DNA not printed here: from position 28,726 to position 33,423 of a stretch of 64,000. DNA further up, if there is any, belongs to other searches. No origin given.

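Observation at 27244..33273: Two adjacent giant surface proteins saturated with the extended bacterial N-glycosylation sequon D/E-X-N-X-S/T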

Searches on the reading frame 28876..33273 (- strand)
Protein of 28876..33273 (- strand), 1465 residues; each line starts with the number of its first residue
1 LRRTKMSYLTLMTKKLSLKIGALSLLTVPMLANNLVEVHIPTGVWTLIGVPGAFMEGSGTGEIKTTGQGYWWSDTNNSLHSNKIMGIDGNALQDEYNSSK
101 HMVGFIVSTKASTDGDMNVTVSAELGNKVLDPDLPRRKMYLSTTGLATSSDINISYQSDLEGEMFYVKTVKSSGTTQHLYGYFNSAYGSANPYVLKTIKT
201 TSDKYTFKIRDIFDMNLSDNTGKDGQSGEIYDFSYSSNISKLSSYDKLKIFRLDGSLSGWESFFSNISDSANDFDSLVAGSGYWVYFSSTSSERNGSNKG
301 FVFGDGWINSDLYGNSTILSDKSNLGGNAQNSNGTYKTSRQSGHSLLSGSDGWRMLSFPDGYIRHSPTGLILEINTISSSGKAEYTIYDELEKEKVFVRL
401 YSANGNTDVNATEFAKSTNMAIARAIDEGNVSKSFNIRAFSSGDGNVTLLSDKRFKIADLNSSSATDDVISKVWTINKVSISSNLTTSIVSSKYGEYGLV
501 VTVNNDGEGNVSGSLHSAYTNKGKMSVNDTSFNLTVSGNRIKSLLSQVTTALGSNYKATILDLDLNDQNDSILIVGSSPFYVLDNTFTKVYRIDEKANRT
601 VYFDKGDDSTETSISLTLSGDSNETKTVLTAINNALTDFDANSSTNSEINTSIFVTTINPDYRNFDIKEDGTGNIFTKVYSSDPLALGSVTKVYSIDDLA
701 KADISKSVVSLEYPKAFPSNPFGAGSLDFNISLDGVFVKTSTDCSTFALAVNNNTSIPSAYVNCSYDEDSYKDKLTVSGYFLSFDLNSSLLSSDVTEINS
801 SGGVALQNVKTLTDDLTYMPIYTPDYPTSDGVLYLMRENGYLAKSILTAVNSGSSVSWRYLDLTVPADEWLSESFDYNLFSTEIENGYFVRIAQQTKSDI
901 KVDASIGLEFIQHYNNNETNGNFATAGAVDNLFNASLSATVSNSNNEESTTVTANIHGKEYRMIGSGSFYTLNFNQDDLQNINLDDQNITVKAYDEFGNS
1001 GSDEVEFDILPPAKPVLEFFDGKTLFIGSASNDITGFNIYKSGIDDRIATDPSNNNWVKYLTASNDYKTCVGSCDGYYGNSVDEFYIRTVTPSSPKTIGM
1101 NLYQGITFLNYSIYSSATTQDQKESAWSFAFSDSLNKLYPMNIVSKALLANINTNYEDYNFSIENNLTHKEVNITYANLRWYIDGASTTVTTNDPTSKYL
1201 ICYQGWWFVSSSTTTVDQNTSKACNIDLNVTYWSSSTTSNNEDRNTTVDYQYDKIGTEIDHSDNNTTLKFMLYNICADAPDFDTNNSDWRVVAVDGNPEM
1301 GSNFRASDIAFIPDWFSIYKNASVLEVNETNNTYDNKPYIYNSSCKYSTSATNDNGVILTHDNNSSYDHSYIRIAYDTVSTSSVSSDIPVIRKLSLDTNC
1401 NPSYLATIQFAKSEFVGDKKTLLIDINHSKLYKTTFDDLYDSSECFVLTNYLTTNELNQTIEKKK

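Call 8: search_protein_families(library=pfam, proteins=[window:28876-33273:-], max_evalue=0.01)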
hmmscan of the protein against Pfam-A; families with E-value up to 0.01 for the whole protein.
window:28876-33273:- (1465 aa): 0 families

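Call 13: find_homologous_proteins(query=window:28876-33273:-, max_evalue=0.001)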
Query window:28876-33273:- (1465 aa): 11 proteins with E <= 0.001 among 8000 candidates.
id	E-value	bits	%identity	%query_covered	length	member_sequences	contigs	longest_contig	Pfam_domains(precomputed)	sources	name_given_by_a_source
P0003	0.0e+0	3232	100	100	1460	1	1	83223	-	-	-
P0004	0.0e+0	1693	58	100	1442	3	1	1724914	-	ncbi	-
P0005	0.0e+0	1668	58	99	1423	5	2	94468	-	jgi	jgi:hypothetical protein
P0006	4.3e-271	921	43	73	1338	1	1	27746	-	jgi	jgi:hypothetical protein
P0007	3.6e-260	885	40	76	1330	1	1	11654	-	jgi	-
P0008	1.5e-259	883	40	73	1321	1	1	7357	-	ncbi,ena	-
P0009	2.7e-253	862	38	76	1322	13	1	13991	-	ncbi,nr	ncbi:MAG TPA: hypothetical protein EYO61_06535 [Campylobacterales bacterium]|nr:hypothetical protein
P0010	2.0e-247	843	41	72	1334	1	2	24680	-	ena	-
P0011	7.9e-241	821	40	71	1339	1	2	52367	-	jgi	jgi:hypothetical protein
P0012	4.7e-32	129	26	64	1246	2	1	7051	-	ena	-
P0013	1.3e-24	104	24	46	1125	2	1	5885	-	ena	-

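Call 14: find_encoding_contigs(protein=P0004, flank=10000, max_places=3)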
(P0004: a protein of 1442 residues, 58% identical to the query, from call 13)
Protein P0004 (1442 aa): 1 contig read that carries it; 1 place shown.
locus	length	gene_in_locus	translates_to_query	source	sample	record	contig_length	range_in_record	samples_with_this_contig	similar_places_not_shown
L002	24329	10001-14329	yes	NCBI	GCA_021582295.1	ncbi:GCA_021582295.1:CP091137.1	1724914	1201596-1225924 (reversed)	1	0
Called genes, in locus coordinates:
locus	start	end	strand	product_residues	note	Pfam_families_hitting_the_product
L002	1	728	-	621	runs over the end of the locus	PF00669:Flagellin_N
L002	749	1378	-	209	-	PF18306:LDcluster4, PF03641:Lysine_decarbox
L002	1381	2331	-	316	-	PF01052:FliMN_C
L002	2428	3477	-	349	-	-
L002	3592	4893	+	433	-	PF00815:Histidinol_dh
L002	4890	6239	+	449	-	PF01936:NYN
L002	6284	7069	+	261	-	PF00106:adh_short, PF23441:SDR (weak), PF13561:adh_short_C2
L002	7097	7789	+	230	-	-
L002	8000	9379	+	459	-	PF02470:MlaD, PF11887:Mce4_CUP1 (faint), PF27164:Aq_493_lipo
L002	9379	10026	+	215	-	-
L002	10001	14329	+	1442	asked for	-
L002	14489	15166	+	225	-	-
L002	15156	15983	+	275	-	PF03781:FGE-sulfatase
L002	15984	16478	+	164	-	PF00710:Asparaginase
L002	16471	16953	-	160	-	PF07603:Lcl_C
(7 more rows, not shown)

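Call 50: find_encoding_contigs(protein=P0009, flank=10000, max_places=3)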
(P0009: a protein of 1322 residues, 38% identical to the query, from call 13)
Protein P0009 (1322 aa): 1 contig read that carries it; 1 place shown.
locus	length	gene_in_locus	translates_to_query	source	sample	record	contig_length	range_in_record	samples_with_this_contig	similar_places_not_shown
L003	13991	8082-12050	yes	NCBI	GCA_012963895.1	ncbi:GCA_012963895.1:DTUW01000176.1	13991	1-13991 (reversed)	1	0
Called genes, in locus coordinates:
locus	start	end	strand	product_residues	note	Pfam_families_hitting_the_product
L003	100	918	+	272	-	PF13487:HD_5, PF01966:HD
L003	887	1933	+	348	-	PF13439:Glyco_transf_4, PF00534:Glycos_transf_1, PF13692:Glyco_trans_1_4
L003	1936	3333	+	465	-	-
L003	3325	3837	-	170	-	-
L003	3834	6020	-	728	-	PF02516:STT3, PF21436:STT3-PglB_core, PF18527:STT3_PglB_C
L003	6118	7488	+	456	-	PF02470:MlaD, PF27164:Aq_493_lipo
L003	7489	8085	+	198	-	-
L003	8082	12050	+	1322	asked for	-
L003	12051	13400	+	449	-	PF09823:DUF2357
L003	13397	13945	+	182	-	PF01205:Impact_N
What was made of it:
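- On Substrates of Campylobacter-type (PglB) N-linked protein glycosylation: It is adjacent to the B-ortholog operon in Tui Malila, with Pfam STT3, PglB_core and PglB_C domains (call 50).
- It lies 98 bp from the MlaD-like / 198-aa / B-ortholog operon (call 50).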

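Call 53: find_related_loci(query=A1, collection=genome_contigs, flank=10000)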
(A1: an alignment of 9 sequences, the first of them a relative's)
Query A1 (1460 aa) in genome_contigs; peptide patterns used: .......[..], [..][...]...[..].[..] (x = any residue, [..] = any of these).
264 stretches matched a pattern; 2 encode a relative of the query (tblastn E <= 1e-3); 2 distinct loci.
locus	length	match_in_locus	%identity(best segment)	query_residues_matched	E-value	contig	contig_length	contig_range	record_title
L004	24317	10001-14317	58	1-1458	0e+0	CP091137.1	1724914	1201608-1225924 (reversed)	MAG: Candidatus Thiovulum stygium isolate 07-Movile_MetG_Ill chromosome, complete genome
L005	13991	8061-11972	38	6-1441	0e+0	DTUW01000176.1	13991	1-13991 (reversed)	MAG TPA_asm: Campylobacterales bacterium isolate UWMA-0117 NODE_923_length_13991_cov_18.107420, whole genome shotgun seq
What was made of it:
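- Tried and rejected: The window's genome is therefore not in that collection, and I could not scan for pglB separately (call 53).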

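Call 55: find_encoding_contigs(protein=P0011, flank=10000, max_places=2)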
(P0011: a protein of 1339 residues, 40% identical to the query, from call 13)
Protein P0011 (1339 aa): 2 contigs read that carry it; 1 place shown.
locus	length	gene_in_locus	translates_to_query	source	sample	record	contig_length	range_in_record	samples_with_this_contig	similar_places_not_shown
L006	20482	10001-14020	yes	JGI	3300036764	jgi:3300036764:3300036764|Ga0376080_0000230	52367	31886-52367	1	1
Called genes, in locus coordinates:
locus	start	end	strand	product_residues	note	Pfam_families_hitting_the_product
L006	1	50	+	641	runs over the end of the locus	PF01592:NifU_N, PF14890:Intein_splicing (weak), PF04324:Fer2_BFD, PF01106:NifU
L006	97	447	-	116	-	PF00072:Response_reg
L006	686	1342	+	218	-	PF07603:Lcl_C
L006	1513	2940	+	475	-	-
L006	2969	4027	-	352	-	PF04055:Radical_SAM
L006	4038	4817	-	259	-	PF03740:PdxJ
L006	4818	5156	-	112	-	PF19931:DUF6394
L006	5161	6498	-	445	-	PF02789:Peptidase_M17_N (weak), PF00883:Peptidase_M17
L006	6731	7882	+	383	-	PF07228:SpoIIE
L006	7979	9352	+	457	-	PF02470:MlaD, PF11887:Mce4_CUP1 (faint), PF27164:Aq_493_lipo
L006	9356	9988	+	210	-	-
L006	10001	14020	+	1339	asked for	-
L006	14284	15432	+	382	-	PF01128:IspD, PF12804:NTP_transf_3, PF02542:YgbB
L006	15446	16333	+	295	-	PF00072:Response_reg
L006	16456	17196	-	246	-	PF00950:ABC-3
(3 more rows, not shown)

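Call 56: find_encoding_contigs(protein=P0006, flank=10000, max_places=2)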
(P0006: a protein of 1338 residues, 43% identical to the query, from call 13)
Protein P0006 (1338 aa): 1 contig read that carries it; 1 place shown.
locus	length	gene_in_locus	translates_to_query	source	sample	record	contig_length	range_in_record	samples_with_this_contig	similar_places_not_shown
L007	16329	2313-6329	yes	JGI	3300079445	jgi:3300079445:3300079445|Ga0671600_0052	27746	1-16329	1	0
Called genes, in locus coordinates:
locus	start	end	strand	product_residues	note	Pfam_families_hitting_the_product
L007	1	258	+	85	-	?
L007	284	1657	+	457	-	PF02470:MlaD, PF27164:Aq_493_lipo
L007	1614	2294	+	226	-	-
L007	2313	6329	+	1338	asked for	-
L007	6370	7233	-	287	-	PF00581:Rhodanese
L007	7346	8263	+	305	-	PF00291:PALP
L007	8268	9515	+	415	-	PF00482:T2SSF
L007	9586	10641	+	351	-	PF02163:Peptidase_M50, PF17820:PDZ_6 (weak)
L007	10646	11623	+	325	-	PF01171:ATP_bind_3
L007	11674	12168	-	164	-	PF01584:CheW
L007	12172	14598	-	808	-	PF01627:Hpt, PF02895:H-kinase_dim, PF02518:HATPase_c, PF01584:CheW, PF00072:Response_reg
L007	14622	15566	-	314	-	PF01584:CheW, PF00072:Response_reg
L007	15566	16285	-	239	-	PF00149:Metallophos (weak)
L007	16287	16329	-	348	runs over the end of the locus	PF01118:Semialdhyde_dh, PF22698:Semialdhyde_dhC_1, PF02774:Semialdhyde_dhC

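Call 57: find_encoding_contigs(protein=P0010, flank=10000, max_places=2)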
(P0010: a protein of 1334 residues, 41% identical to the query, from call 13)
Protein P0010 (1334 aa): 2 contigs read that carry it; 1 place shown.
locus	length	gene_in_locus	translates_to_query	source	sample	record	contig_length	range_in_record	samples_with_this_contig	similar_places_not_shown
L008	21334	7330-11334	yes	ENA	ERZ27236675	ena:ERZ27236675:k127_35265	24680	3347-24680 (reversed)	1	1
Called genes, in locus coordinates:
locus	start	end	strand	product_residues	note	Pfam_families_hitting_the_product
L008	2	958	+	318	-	?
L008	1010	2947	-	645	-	PF07556:DUF1538, PF00543:P-II (weak)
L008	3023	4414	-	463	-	PF02518:HATPase_c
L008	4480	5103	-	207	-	PF02621:VitK2_biosynth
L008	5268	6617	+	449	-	PF02470:MlaD, PF27164:Aq_493_lipo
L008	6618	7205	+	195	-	PF00156:Pribosyltran (faint)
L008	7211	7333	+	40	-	-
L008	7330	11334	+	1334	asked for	-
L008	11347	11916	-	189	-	PF01063:Aminotran_4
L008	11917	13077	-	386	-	-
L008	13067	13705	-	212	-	PF00005:ABC_tran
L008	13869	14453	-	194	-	PF01121:CoaE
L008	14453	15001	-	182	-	-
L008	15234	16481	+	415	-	PF12838:Fer4_7, PF13183:Fer4_8, PF13187:Fer4_9 (weak), PF13484:Fer4_16 (weak), PF13534:Fer4_17, PF02754:CCG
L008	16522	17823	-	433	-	PF07690:MFS_1, PF00083:Sugar_tr, PF07690:MFS_1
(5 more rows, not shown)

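Call 58: search_solved_structures(query=A1, max_evalue=1)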
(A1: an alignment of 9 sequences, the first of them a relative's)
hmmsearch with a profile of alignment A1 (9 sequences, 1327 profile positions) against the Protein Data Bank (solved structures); distinct sequences matched with E-value up to 1: 3.
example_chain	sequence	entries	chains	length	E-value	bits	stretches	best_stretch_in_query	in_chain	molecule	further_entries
2lb6_A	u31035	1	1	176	0.25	12.1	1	387-474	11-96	Major urinary protein 6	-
1mup_A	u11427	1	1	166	0.45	11.3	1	394-474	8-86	MAJOR URINARY PROTEIN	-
1i04_A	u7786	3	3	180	0.46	11.3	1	392-474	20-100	MAJOR URINARY PROTEIN I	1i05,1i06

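Call 89: find_encoding_contigs(protein=P0003, flank=10000, max_places=4)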
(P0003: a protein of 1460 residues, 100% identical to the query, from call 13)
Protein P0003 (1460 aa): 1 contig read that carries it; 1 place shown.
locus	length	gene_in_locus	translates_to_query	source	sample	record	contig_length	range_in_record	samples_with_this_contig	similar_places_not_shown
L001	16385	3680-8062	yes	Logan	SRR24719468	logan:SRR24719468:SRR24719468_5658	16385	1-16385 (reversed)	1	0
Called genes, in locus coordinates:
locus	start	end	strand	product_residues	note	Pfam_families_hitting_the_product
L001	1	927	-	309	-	?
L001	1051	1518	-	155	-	PF00011:HSP20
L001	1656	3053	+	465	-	PF02470:MlaD, PF11887:Mce4_CUP1 (faint), PF27164:Aq_493_lipo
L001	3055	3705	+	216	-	-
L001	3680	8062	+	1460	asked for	-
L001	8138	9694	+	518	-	-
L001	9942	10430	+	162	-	PF03449:GreA_GreB_N, PF01272:GreA_GreB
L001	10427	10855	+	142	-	PF22769:DCD (weak), PF00692:dUTPase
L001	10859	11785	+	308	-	PF00106:adh_short (faint), PF01073:3Beta_HSD, PF01370:Epimerase, PF02719:Polysacc_synt_2, PF04321:RmlD_sub_bind, PF16363:GDP_Man_Dehyd, PF07993:NAD_binding_4 (weak)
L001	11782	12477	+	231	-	PF00899:ThiF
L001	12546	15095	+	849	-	PF09826:Beta_propel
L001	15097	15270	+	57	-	-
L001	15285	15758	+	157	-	PF01967:MoaC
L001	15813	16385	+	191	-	?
